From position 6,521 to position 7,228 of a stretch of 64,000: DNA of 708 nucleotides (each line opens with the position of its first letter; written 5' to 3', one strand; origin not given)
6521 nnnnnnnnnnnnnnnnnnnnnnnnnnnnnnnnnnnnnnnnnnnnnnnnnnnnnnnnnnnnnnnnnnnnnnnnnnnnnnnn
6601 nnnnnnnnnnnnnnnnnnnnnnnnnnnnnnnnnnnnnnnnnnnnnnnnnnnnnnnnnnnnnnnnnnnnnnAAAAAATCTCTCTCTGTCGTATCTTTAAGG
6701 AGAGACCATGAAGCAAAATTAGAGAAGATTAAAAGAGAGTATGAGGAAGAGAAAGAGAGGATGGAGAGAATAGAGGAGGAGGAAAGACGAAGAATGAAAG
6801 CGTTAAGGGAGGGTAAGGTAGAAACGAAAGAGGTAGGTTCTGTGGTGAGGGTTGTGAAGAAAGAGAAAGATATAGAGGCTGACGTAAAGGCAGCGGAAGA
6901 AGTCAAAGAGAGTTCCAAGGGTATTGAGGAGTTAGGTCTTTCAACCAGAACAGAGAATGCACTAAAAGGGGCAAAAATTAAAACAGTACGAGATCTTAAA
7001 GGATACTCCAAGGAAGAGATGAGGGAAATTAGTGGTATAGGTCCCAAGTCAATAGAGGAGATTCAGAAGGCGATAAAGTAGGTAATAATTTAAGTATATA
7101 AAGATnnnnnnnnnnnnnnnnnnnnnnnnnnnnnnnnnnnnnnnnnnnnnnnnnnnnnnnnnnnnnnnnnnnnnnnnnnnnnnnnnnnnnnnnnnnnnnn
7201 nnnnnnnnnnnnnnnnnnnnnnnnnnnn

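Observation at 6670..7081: Ribosomal protein S2 fused to an RNA-polymerase-alpha-CTD-like HhH domain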

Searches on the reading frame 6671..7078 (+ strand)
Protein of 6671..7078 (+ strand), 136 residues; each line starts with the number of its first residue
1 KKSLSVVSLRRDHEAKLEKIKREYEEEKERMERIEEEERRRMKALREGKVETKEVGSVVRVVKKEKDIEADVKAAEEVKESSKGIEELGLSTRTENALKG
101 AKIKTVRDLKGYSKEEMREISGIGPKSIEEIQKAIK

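Call 5: search_protein_families(library=pfam, proteins=[window:6671-7078:+], max_evalue=10)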
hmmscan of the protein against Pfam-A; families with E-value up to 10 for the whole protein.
window:6671-7078:+ (136 aa): 6 families
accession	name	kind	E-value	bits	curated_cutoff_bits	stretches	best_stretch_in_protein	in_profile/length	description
PF03118.21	RNA_pol_A_CTD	-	2.1e-17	63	23.8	1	76-135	6-65/67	Bacterial RNA polymerase, alpha chain C terminal domain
PF14520.12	HHH_5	-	4.4e-05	24.3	27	1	93-136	13-56/57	Helix-hairpin-helix domain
PF21794.3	RAD51D_N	-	0.059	14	27.3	1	89-133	11-55/60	RAD51D, N-terminal domain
PF12826.13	HHH_2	-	0.081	13.5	27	1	103-132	23-52/64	Helix-hairpin-helix motif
PF23379.1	DUF7096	-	0.082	13.2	27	1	14-93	102-179/208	Domain of unknown function (DUF7096)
PF07350.19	Gig2-like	-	7.1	5.7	27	1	14-125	4-110/408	Gig2-like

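Call 6: search_protein_families(library=ncbifam, proteins=[window:6671-7078:+], max_evalue=10)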
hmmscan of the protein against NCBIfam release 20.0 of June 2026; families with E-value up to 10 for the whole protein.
window:6671-7078:+ (136 aa): 15 families
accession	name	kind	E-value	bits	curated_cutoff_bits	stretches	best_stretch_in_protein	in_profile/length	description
NF003519.0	PRK05182.2-5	equivalog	1.5e-13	50.4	277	1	63-135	235-307/320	DNA-directed RNA polymerase subunit alpha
TIGR02027.1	rpoA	equivalog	3.4e-12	46.2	227.8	1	56-135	205-288/298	DNA-directed RNA polymerase subunit alpha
NF003516.0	PRK05182.2-2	equivalog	1.6e-11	44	353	1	61-134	223-298/315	DNA-directed RNA polymerase subunit alpha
NF003515.0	PRK05182.2-1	equivalog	3.1e-10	39.8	406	1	55-134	221-302/314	DNA-directed RNA polymerase subunit alpha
NF003517.0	PRK05182.2-3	equivalog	6.1e-10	38.6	356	1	66-135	242-311/344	DNA-directed RNA polymerase subunit alpha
NF003513.0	PRK05182.1-2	equivalog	4.6e-09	35.6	302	1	65-134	237-307/338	DNA-directed RNA polymerase subunit alpha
NF003518.0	PRK05182.2-4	equivalog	3.1e-08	33.2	523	1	63-132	229-298/312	DNA-directed RNA polymerase subunit alpha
NF003514.0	PRK05182.1-4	equivalog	1e-07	30.9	434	1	67-134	233-300/338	DNA-directed RNA polymerase subunit alpha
NF011498.0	PRK14906.1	equivalog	1.8e-06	25.6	1437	1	86-134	1316-1364/1459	DNA-directed RNA polymerase subunit beta'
NF033442.0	BREX_PglW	equivalog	3.2e-06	25.1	990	1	45-136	784-851/1391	BREX system serine/threonine kinase PglW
NF005841.0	PRK07758.1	equivalog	1.6e-05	25.1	115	1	90-135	42-87/95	hypothetical protein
NF010520.0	PRK13922.13-5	equivalog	0.14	11.4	343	1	2-64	56-118/263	rod shape-determining protein MreC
NF033885.1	conj_TraP_IncI1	equivalog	0.28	10.9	135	1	10-108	70-163/217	conjugal transfer protein TraP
NF001933.0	PRK00711.1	subfamily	0.28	10.1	383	1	21-102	98-183/429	D-amino acid dehydrogenase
NF052344.1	slr1601_fam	subfamily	2.6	8.2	70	1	13-50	35-72/91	slr1601 family putative cell division protein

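Call 33: find_related_loci(query=A2, collection=genome_contigs, flank=3000)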
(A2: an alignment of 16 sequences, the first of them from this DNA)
Query A2 (134 aa) in genome_contigs; peptide patterns used: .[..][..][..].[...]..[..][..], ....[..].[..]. (x = any residue, [..] = any of these).
600 stretches matched a pattern (row limit reached: there are more); 20 encode a relative of the query (tblastn E <= 1e-3); 20 distinct loci.
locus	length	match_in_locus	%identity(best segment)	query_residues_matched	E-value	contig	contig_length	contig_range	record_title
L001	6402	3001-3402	65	1-134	6e-49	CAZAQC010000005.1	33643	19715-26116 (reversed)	MAG TPA_asm: uncultured Candidatus Saccharibacteria bacterium isolate SRP294416_co1_729 genome assembly, contig: NODE_22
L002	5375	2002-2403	64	1-134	6e-43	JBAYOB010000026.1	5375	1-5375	MAG: Candidatus Dojkabacteria bacterium isolate SO_2016_LW2_102 scaffold35689_LW138R_2016, whole genome shotgun sequence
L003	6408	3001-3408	60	1-134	4e-42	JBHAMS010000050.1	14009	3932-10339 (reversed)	MAG: Candidatus Dojkabacteria bacterium isolate D-36_MAG_6 D-36__104562, whole genome shotgun sequence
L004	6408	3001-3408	69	1-134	1e-41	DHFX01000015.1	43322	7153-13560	MAG TPA_asm: Candidatus Dojkabacteria bacterium UBA4813 UBA4813_contig_29614, whole genome shotgun sequence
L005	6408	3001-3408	59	1-134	2e-40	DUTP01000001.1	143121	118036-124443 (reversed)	MAG TPA_asm: Candidatus Dojkabacteria bacterium isolate AS05jafATM_89 4802_AS05, whole genome shotgun sequence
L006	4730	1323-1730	59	1-134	3e-40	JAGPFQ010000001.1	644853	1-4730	Candidatus Dojkabacteria bacterium isolate Gw_SlDig_bin_189 Gw_SlDig_2_length_644853_cov_17.655297, whole genome shotgun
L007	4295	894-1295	60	3-134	2e-38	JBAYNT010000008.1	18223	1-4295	MAG: Candidatus Dojkabacteria bacterium isolate SO_2016_LW1_71 scaffold02992_LW64-88_2016, whole genome shotgun sequence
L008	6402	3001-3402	67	1-134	5e-38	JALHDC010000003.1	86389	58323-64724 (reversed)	MAG: bacterium isolate 1-no_shock_S1_027 scaffold_104, whole genome shotgun sequence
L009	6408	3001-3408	60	1-134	2e-46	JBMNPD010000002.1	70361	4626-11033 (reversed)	MAG: Candidatus Dojkabacteria bacterium isolate SBF912SR1HQ0033 scaffold_978_c1, whole genome shotgun sequence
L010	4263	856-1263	52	1-134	3e-37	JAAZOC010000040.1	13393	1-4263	MAG: Candidatus Microgenomates bacterium isolate AS27yjCOA_24 71758_AS27, whole genome shotgun sequence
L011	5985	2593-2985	57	3-134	3e-36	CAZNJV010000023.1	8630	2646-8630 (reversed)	MAG TPA_asm: uncultured Candidatus Saccharibacteria bacterium isolate SRP263991_co3_616 genome assembly, contig: NODE_11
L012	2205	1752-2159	54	1-134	2e-35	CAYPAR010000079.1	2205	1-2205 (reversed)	MAG TPA_asm: uncultured Candidatus Saccharibacteria bacterium isolate binchicken_co246_362 genome assembly, contig: NODE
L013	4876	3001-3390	52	1-128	5e-32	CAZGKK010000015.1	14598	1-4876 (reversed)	MAG TPA_asm: uncultured Candidatus Saccharibacteria bacterium isolate SRP192927_co6_329 genome assembly, contig: NODE_98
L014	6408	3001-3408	46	1-134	4e-32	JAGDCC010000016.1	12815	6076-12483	Bacterium isolate RGIG10332 Yak_Rumen.Co__c1785896, whole genome shotgun sequence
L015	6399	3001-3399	50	1-134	2e-31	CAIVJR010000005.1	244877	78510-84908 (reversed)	uncultured bacterium isolate Loclat_bin-19700 genome assembly, contig: bin-19700:05/10, whole genome shotgun sequence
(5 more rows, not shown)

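Call 56: find_related_loci(query=A2, collection=metagenome_contigs, flank=10000)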
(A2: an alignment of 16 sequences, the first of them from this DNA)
Query A2 (134 aa) in metagenome_contigs; peptide patterns used: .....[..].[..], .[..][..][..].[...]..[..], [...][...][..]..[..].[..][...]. (x = any residue, [..] = any of these).
600 stretches matched a pattern (row limit reached: there are more); 27 encode a relative of the query (tblastn E <= 1e-3); 27 distinct loci.
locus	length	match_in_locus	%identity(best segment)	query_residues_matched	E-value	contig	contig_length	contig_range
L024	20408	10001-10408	69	1-134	7e-50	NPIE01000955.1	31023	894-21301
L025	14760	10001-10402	65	1-134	4e-45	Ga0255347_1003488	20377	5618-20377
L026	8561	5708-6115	73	1-134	1e-43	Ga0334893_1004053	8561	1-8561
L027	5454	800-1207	73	1-134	1e-43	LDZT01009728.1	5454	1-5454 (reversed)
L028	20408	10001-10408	73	1-134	2e-43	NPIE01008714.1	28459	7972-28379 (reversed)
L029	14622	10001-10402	63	1-134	5e-41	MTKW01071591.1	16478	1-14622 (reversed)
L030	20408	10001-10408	54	1-134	4e-40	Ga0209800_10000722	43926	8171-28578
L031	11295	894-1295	60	3-134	6e-38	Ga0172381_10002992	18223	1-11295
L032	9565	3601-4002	55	3-134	4e-36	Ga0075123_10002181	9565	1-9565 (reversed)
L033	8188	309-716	55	1-134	1e-35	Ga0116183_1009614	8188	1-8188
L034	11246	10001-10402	59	3-134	1e-34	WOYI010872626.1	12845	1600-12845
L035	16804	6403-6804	56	3-134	5e-34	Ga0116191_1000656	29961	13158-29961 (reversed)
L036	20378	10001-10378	55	3-126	5e-34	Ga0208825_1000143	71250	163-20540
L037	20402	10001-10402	56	3-134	5e-34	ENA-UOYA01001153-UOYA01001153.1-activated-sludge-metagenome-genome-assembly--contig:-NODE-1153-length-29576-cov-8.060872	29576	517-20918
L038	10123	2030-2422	54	3-134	3e-33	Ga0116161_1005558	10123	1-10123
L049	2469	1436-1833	55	1-134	6e-23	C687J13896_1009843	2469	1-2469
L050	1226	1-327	50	28-134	9e-17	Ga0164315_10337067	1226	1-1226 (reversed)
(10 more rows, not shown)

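Call 58: predict_structure(alignment_id=A2)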
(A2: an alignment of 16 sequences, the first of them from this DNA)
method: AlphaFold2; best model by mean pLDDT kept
length: 134 residues; sequences in the alignment: 16
mean_pLDDT: 71.8   pTM: 0.31
mean pLDDT of the five models: 71.8, 68.7, 67.2, 66.4, 65.9
residues with pLDDT >= 90: 18; 70-90: 66; 50-70: 39; < 50: 11
segments of 3 or more residues with pLDDT < 50: 53-60
pLDDT, mean of each block of 10 residues (from residue 1): 79 94 92 83 65 47 54 52 70 77 73 71 77 71
secondary structure, 60 per line:
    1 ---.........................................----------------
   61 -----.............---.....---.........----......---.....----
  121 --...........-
elements in order: H4-44 H66-78 H83-86 H90-98 H104-108 H112-116 H123-133

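Call 62: fold_search(model_id=the predicted structure, library=pdb)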
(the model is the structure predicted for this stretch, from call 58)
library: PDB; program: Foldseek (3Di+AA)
matches with E <= 10: 339; with E <= 0.001: 2
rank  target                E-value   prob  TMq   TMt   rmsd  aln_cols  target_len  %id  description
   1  9dvu_A                5.0e-04  1.00  0.40  0.20  10.3        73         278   38  CryoEM structure of RpaA bound to PkaiBC DNA and Syn7942 RNAP-SigA holoenzyme (released 2025-10-15)
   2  9dvt_A                5.7e-04  1.00  0.40  0.85   1.8        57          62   44  Cryo-EM structure of RpaA bound to PkaiBC DNA and the CTD of the alpha subunit of RNAP from the cyanobacterium Synecho (released 2025-10-15)
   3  7vpd_S                1.1e-03  1.00  0.38  0.88   0.6        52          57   36  Cryo-EM structure of Streptomyces coelicolor RNAP-promoter open complex with one Zur dimers (released 2022-08-03)
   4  5i2d_B                1.4e-03  1.00  0.38  0.19  14.6        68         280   35  Crystal structure of T. thermophilus TTHB099 class II transcription activation complex: TAP-RPo (released 2016-06-22)
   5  5i2d_A                2.1e-03  1.00  0.38  0.18   9.2        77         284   36  Crystal structure of T. thermophilus TTHB099 class II transcription activation complex: TAP-RPo (released 2016-06-22)
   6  9a4w_A                3.6e-03  1.00  0.41  0.18  11.3        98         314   31  Integrative model of RPOA-RPOC by crosslinking MS and deep learning (released 2024-09-18)
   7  8y5l_A2               5.0e-03  1.00  0.38  0.18  17.2        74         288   24  E.coli transcription translation coupling complex in TTC-B state 1 (subclass1) containing mRNA with 30-mer spacer, Nu (released 2025-08-13)
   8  1z3e_B                5.7e-03  1.00  0.37  0.72   0.8        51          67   43  Crystal Structure of Spx in Complex with the C-terminal Domain of the RNA Polymerase Alpha Subunit (released 2005-10-11)
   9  1doq                  5.7e-03  1.00  0.36  0.66   1.5        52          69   44  THE C-TERMINAL DOMAIN OF THE RNA POLYMERASE ALPHA SUBUNIT FROM THERMUS THERMOPHILUS (released 2000-01-05)
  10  8igr_G                9.7e-03  1.00  0.39  0.18  14.2        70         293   23  Cryo-EM structure of CII-dependent transcription activation complex (released 2023-05-17)
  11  4zh2_A                1.1e-02  1.00  0.39  0.17  12.6        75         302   24  Crystal structure of Escherichia coli RNA polymerase in complex with CBR703 (released 2015-08-05)
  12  3gfk_B                1.3e-02  1.00  0.37  0.64   0.8        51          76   43  Crystal structure of Bacillus subtilis Spx/RNA polymerase alpha subunit C-terminal domain complex (released 2009-03-10)
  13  8y5l_A1               1.3e-02  1.00  0.39  0.17  17.6        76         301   24  E.coli transcription translation coupling complex in TTC-B state 1 (subclass1) containing mRNA with 30-mer spacer, Nu (released 2025-08-13)
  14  4mex_B                1.4e-02  1.00  0.39  0.18  16.1        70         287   26  Crystal structure of Escherichia coli RNA polymerase in complex with salinamide A (released 2014-05-21)
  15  8y5t_A2               1.4e-02  1.00  0.38  0.75   0.5        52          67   29  E.coli Transcription translation coupling complex in TTC-B state 5 (subclass 3) containing mRNA with 27-mer spacer, N (released 2025-08-13)
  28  9zum_E                3.9e-02  1.00  0.38  0.65   0.8        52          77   36  Structure of the Caulobacter crescentus RNAP alpha-CTD bound to AT rich DNA (released 2026-02-25)
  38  9zum_D                6.2e-02  1.00  0.38  0.62   0.8        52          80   36  Structure of the Caulobacter crescentus RNAP alpha-CTD bound to AT rich DNA (released 2026-02-25)
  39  3k4g_A                6.2e-02  1.00  0.37  0.58   0.9        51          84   29  Crystal structure of E. coli RNA polymerase alpha subunit C-terminal domain (released 2010-07-07)
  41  9zum_A                6.6e-02  1.00  0.38  0.63   0.8        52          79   36  Structure of the Caulobacter crescentus RNAP alpha-CTD bound to AT rich DNA (released 2026-02-25)
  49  3k4g_B                1.1e-01  1.00  0.37  0.59   0.8        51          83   29  Crystal structure of E. coli RNA polymerase alpha subunit C-terminal domain (released 2010-07-07)
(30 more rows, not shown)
